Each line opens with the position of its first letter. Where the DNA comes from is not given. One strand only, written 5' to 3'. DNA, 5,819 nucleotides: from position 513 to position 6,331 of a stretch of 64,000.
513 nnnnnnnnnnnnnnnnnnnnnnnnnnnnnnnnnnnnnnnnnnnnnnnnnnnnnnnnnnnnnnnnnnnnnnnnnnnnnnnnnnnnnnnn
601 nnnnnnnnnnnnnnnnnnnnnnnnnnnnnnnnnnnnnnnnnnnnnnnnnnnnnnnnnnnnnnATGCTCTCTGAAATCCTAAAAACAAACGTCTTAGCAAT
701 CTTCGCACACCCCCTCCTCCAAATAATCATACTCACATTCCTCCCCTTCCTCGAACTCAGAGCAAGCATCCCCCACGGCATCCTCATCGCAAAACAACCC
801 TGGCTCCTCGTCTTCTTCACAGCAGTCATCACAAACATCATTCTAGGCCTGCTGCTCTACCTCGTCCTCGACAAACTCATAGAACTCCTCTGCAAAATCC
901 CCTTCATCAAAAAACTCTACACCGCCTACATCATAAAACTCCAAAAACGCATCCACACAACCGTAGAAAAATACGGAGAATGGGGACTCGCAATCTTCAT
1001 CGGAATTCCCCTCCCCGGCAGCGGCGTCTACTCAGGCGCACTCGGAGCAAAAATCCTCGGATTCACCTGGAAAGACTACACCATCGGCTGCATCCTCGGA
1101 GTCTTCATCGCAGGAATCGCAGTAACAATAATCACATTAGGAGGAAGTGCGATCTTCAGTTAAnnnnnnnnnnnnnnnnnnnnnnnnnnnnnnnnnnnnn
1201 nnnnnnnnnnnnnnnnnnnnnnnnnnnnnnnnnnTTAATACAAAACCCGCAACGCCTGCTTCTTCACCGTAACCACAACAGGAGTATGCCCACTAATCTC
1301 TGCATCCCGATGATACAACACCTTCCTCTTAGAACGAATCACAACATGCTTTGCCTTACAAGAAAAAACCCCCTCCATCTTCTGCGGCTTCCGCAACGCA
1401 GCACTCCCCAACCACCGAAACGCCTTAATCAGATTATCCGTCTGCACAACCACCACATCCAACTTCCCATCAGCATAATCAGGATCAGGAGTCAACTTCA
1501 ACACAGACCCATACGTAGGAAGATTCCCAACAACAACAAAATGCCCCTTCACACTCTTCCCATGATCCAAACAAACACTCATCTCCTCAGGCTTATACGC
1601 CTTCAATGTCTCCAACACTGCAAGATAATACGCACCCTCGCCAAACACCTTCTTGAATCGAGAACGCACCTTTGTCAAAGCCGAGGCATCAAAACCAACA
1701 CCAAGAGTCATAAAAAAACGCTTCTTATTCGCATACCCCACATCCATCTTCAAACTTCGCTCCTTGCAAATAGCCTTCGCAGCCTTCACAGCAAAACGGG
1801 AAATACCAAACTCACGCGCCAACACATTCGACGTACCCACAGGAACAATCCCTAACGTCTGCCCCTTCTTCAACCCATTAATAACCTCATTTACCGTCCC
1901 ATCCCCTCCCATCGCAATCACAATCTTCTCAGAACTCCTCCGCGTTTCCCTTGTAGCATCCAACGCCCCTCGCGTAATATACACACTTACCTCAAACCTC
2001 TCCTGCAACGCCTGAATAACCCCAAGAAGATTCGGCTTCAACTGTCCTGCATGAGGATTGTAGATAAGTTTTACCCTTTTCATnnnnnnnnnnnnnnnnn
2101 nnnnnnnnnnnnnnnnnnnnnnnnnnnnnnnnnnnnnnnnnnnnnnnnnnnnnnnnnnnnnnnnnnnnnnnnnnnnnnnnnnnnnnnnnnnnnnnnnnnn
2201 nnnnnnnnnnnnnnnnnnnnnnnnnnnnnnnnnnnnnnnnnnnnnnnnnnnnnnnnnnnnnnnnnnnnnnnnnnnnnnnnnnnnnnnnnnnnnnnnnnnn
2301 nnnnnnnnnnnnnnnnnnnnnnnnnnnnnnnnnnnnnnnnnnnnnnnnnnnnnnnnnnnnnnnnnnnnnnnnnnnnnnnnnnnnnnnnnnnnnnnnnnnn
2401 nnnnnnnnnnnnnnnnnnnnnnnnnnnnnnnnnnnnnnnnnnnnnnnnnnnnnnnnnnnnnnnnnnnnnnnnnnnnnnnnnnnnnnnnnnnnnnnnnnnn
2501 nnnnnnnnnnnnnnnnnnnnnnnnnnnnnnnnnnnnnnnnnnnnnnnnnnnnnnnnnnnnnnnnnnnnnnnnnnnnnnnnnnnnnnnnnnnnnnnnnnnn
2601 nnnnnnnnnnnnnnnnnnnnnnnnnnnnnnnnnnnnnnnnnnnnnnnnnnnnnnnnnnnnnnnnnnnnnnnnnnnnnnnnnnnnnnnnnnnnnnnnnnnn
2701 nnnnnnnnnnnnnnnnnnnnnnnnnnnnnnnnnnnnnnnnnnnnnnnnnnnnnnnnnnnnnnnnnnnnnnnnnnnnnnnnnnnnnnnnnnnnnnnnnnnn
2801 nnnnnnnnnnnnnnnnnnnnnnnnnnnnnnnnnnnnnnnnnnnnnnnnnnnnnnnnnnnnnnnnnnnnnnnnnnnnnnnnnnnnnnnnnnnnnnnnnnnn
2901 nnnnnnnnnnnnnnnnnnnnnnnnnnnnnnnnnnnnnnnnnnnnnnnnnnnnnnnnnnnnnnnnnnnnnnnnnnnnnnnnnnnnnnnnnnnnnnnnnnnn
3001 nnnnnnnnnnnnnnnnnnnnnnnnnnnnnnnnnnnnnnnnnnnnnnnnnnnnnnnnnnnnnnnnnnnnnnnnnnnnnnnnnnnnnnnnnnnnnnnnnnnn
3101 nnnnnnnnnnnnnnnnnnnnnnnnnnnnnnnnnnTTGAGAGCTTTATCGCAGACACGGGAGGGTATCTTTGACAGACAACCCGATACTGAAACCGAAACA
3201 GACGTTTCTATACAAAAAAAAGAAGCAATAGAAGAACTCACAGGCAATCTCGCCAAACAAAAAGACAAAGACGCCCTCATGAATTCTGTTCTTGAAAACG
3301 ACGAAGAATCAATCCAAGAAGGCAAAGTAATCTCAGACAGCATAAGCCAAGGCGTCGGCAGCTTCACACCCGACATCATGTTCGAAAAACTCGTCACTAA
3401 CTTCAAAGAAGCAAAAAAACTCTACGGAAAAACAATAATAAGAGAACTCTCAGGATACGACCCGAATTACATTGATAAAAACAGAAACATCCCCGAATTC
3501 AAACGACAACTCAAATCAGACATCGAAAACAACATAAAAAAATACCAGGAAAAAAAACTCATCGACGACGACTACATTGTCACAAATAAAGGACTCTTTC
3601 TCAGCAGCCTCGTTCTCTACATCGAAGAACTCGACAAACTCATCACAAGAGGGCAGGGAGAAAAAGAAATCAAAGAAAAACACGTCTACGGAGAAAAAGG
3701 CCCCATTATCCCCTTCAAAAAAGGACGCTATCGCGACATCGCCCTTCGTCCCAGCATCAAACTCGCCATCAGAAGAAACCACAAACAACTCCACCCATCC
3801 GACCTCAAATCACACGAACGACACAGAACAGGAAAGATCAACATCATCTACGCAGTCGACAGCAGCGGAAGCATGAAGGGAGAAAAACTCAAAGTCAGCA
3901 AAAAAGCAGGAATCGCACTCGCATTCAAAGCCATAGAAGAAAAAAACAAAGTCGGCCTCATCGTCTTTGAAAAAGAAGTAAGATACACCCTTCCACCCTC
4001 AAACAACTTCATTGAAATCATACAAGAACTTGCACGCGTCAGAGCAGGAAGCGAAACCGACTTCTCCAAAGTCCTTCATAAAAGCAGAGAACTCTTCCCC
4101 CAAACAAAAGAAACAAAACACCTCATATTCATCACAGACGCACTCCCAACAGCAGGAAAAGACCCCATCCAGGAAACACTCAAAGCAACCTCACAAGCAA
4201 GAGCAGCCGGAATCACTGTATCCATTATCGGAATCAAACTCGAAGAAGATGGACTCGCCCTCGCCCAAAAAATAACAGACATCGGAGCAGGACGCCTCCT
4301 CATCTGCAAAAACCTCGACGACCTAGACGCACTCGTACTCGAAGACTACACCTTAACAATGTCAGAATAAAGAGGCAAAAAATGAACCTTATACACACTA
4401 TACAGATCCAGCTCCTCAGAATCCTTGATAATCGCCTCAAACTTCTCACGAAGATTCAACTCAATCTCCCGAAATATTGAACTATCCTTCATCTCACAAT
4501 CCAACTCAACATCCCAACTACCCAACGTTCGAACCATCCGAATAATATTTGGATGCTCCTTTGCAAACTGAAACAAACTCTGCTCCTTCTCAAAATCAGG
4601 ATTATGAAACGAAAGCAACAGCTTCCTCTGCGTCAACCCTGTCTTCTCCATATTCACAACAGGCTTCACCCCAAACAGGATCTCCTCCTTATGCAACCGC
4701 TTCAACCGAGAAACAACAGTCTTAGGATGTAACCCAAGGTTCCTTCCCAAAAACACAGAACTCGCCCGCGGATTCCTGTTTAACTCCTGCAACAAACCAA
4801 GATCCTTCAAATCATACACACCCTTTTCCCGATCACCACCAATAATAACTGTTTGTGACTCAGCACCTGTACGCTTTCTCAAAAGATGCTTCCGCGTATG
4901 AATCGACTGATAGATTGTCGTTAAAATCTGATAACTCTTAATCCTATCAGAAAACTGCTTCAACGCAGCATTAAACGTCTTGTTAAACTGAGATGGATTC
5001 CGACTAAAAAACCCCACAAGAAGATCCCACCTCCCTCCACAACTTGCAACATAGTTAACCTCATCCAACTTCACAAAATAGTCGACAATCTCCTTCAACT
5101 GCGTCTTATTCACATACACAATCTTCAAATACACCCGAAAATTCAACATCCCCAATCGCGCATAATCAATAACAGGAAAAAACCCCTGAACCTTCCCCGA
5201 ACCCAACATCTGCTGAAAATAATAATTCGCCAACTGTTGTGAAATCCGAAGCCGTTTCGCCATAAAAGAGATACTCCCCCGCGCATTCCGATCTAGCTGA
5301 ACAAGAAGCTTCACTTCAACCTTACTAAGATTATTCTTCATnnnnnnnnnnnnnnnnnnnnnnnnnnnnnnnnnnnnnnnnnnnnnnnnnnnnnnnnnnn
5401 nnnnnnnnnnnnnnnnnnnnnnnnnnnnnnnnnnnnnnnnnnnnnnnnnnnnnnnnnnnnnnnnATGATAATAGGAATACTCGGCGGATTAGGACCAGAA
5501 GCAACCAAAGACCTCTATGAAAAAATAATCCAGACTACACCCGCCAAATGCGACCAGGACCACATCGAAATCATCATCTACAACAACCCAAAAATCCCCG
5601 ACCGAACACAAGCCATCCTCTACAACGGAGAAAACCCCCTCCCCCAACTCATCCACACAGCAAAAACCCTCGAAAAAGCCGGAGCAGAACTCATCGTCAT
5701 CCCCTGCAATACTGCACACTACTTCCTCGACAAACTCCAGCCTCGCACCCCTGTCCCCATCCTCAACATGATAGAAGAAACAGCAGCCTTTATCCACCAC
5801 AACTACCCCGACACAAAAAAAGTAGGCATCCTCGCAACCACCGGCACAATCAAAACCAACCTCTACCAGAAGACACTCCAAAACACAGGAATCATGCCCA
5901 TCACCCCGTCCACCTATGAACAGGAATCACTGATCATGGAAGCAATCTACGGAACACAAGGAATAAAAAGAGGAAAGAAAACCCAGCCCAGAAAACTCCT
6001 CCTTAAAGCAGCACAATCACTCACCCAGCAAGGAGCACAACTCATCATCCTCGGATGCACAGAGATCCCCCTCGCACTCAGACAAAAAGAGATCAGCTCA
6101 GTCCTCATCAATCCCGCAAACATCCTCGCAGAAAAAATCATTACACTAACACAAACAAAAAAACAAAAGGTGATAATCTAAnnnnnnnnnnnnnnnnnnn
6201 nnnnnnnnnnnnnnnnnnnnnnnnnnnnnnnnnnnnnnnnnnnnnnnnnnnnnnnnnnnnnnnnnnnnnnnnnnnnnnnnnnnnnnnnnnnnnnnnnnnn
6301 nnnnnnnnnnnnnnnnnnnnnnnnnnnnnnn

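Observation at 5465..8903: Foreign-composition island of two ATP-grasp ligases and an LD-carboxypeptidase inserted directly after aspartate racemase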

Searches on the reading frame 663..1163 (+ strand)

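Call 73: search_protein_families(library=pfam, proteins=[window:663-1163:+], max_evalue=0.00001)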
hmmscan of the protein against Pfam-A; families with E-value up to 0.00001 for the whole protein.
window:663-1163:+ (166 aa): 1 family
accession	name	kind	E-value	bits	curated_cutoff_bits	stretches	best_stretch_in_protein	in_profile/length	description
PF06695.16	Sm_multidrug_ex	-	1.3e-25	90.7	30.7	1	31-152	1-120/121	Putative small multi-drug export protein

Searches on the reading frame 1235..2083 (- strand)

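Call 73: search_protein_families(library=pfam, proteins=[window:1235-2083:-], max_evalue=0.00001)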
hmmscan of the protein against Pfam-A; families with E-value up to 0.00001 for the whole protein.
window:1235-2083:- (282 aa): 2 families
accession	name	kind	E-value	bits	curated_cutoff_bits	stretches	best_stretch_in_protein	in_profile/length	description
PF00781.29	DAGK_cat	-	7.6e-25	87.4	23.6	1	4-117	2-124/125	Diacylglycerol kinase catalytic domain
PF19279.4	YegS_C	-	1e-21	77.8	27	1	128-281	4-157/158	YegS C-terminal NAD kinase beta sandwich-like domain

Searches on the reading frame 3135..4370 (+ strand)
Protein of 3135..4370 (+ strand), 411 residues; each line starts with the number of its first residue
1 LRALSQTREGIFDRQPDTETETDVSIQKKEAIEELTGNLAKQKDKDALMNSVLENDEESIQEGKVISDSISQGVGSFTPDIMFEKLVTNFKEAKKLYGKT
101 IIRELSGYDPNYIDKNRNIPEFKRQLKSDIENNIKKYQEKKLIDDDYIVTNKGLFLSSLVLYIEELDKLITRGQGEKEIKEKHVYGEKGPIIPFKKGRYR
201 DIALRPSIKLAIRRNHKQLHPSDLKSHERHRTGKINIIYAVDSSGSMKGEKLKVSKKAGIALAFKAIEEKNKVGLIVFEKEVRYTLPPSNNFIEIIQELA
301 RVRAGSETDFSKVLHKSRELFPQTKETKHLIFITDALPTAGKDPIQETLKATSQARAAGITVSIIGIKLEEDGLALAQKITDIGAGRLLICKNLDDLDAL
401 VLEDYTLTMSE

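Call 4: search_protein_families(library=pfam, proteins=[window:3135-4370:+], max_evalue=0.01)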
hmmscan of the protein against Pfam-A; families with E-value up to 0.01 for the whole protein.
window:3135-4370:+ (411 aa): 5 families
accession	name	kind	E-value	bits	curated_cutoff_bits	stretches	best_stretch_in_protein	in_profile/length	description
PF13519.12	VWA_2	-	7.4e-11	43.1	27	1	238-336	2-106/107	von Willebrand factor type A domain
PF00092.34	VWA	-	1.5e-09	38.7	23.8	1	236-373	1-145/174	von Willebrand factor type A domain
PF01882.25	DUF58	-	4.8e-06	26.4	23.4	1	236-365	37-164/216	Protein of unknown function DUF58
PF13768.12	VWA_3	-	1.1e-05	26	27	1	236-376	2-142/155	von Willebrand factor type A domain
PF05762.20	VWA_CoxE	-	0.0019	18.1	26.4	1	201-355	26-178/222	VWA domain containing CoxE-like protein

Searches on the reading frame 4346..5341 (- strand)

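Call 4: search_protein_families(library=pfam, proteins=[window:4346-5341:-], max_evalue=0.01)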
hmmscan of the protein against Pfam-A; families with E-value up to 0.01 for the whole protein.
window:4346-5341:- (331 aa): 4 families
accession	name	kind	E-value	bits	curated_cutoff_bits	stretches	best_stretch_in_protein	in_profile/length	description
PF13404.12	HTH_AsnC-type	-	1.4e-09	38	27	1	177-217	2-42/42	AsnC-type helix-turn-helix domain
PF13412.12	HTH_24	-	4.6e-08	33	21.9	1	177-221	2-46/48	Winged helix-turn-helix DNA-binding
PF01037.27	AsnC_trans_reg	-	5.1e-05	23.5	25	0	75-123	3-52/73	Lrp/AsnC ligand binding domain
PF01047.28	MarR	-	9.2e-05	22.7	24.6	0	183-221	8-46/59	MarR family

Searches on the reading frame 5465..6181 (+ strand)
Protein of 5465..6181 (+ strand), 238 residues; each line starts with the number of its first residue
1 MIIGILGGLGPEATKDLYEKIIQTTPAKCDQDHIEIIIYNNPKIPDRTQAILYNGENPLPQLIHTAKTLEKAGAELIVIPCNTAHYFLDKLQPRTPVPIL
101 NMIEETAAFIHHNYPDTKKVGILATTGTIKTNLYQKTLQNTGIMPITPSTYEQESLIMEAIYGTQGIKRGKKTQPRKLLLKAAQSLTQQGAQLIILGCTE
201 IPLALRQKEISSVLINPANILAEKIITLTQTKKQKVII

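Call 4: search_protein_families(library=pfam, proteins=[window:5465-6181:+], max_evalue=0.01)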
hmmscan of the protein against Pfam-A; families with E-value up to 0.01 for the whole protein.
window:5465-6181:+ (238 aa): 3 families
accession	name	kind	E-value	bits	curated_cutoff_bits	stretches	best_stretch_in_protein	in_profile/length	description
PF01177.27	Asp_Glu_race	-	1.4e-47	162.6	31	1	6-223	1-209/211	Asp/Glu/Hydantoin racemase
PF07302.16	AroM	-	0.0013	18.7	23.8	0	177-234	73-127/219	AroM protein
PF02548.21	Pantoate_transf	-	0.0018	18.2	28.7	0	169-205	153-189/259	Ketopantoate hydroxymethyltransferase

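Call 8: search_protein_families(library=ncbifam, proteins=[window:5465-6181:+], max_evalue=0.01)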
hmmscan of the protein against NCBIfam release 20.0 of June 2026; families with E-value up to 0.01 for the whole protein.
window:5465-6181:+ (238 aa): 9 families
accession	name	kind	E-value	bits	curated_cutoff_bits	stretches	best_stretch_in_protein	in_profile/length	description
NF052483.1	racemase_CuyB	equivalog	6.3e-75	252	190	1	3-227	1-223/225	cysteate racemase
TIGR00035.1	asp_race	subfamily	2.6e-69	233.4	93.1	1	2-233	4-231/236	amino acid racemase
NF007569.0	PRK10200.1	equivalog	2.9e-16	59.9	417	1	3-226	4-225/230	aspartate/glutamate racemase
TIGR00067.1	glut_race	equivalog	2e-11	43.8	146.65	1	71-232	59-212/251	glutamate racemase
NF002035.0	PRK00865.1-3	equivalog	1.1e-10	41.6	328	1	67-213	59-197/267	glutamate racemase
NF005679.0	PRK07475.1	subfamily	1.2e-07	31.3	231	1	56-202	62-209/246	hypothetical protein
NF007788.0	PRK10481.1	equivalog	0.00015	21.6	198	0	178-234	78-132/225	hypothetical protein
TIGR00222.1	panB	equivalog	0.0016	18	207.55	0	168-207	152-191/264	3-methyl-2-oxobutanoate hydroxymethyltransferase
NF001452.0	PRK00311.1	subfamily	0.002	17.5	272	0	169-206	156-193/267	3-methyl-2-oxobutanoate hydroxymethyltransferase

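Call 58: search_solved_structures(query=window:5465-6181:+, max_evalue=0.00001, show_alignments=1)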
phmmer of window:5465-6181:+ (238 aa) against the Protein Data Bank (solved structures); distinct sequences matched with E-value up to 0.00001: 27.
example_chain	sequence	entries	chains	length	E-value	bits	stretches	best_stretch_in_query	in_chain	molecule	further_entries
1jfl_A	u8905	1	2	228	5.9e-62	212.4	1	3-227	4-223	ASPARTATE RACEMASE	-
2dx7_A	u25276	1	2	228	1.1e-60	208.3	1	3-227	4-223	aspartate racemase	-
3s7z_A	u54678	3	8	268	2.1e-47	164.8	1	3-209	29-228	Putative aspartate racemase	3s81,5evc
5b19_A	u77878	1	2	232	7.4e-28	100.9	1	2-227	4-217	Aspartate racemase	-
2zsk_A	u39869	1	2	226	7.5e-25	91.1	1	3-229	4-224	226aa long hypothetical aspartate racemase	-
1iu9_A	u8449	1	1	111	1.1e-18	70.9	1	102-217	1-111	aspartate racemase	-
9lyd_Q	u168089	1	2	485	1.4e-17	67.3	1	101-217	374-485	G-protein coupled receptor 3,Aspartate racemase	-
3ojc_A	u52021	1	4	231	5.2e-17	65.5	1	2-213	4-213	Putative aspartate/glutamate racemase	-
5wxx_A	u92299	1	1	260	4.7e-16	62.3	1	2-227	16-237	McyF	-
5xnk_A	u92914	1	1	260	1.1e-14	57.9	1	2-227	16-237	McyF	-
5wxy_A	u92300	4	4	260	2.7e-13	53.3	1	2-226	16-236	McyF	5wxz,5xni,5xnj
5hqt_A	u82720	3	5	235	3.4e-11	46.4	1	3-225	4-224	aspartate/glutamate racemase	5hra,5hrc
5ell_A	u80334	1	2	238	3.5e-11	46.4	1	3-225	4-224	Asp/Glu_racemase family protein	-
5elm_A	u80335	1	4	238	8.8e-10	41.8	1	3-225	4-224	Asp/Glu_racemase family protein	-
1b73_A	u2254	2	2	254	5e-09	39.3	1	65-214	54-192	GLUTAMATE RACEMASE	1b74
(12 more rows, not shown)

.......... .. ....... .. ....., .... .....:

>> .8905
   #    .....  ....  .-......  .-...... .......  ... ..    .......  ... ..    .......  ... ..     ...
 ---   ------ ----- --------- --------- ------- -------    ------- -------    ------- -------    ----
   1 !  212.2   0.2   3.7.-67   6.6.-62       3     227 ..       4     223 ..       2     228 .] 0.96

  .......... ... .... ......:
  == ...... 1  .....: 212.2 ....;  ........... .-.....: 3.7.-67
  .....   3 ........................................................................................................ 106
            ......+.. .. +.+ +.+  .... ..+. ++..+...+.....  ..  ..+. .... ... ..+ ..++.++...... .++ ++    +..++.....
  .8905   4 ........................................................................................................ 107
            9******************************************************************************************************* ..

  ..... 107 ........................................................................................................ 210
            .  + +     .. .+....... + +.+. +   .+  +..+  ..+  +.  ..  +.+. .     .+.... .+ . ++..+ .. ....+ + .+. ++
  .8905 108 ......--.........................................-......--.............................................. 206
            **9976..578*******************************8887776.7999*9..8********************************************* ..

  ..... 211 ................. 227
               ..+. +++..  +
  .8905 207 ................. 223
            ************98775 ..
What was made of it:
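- On Aspartate racemase (Asp/Glu racemase superfamily, TIGR00035): P. horikoshii aspartate racemase 1jfl 6e-62 (call 58). The PCNTAH and GCTE motifs align with those of 1jfl (call 58).
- The racemase is 6e-62 to a characterised aspartate racemase (call 58).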

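Call 66: find_homologous_proteins(query=window:5465-6181:+, max_evalue=1e-30)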
Query window:5465-6181:+ (238 aa): 6127 proteins with E <= 1e-30 among 8000 candidates; the best 120 are listed.
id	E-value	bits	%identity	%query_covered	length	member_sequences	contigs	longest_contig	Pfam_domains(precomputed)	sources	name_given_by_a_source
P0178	1.9e-149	513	100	100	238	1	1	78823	PF01177.28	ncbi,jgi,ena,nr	ncbi:aspartate racemase [Candidatus Woesearchaeota archaeon]|nr:aspartate racemase [Candidatus Woese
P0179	2.6e-84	300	56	95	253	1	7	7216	PF01177.28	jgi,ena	-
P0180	4.4e-78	280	60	97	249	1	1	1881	PF01177.28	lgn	-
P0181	6.7e-78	279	60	95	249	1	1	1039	PF01177.28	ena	-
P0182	2.3e-77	278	56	95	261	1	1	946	PF01177.28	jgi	jgi:aspartate racemase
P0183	3.5e-77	277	57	94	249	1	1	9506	PF01177.28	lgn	-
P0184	4.1e-77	277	54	98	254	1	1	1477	PF01177.28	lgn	-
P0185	4.9e-77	277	58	93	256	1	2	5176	PF01177.28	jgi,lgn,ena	-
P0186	7.7e-77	276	56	96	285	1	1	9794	PF01177.28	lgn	-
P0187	2.3e-76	274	55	94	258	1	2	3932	PF01177.28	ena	-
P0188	5.3e-76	273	52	99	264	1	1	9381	PF01177.28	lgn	-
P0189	1.5e-75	272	57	97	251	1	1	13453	PF01177.28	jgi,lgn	jgi:aspartate racemase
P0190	5.6e-75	270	56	95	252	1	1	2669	PF01177.28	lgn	-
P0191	2.1e-74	268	56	96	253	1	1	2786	PF01177.28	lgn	-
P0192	3.9e-73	264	53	94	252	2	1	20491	PF01177.28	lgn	-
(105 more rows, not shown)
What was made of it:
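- The racemase family is too conserved to place (call 66).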
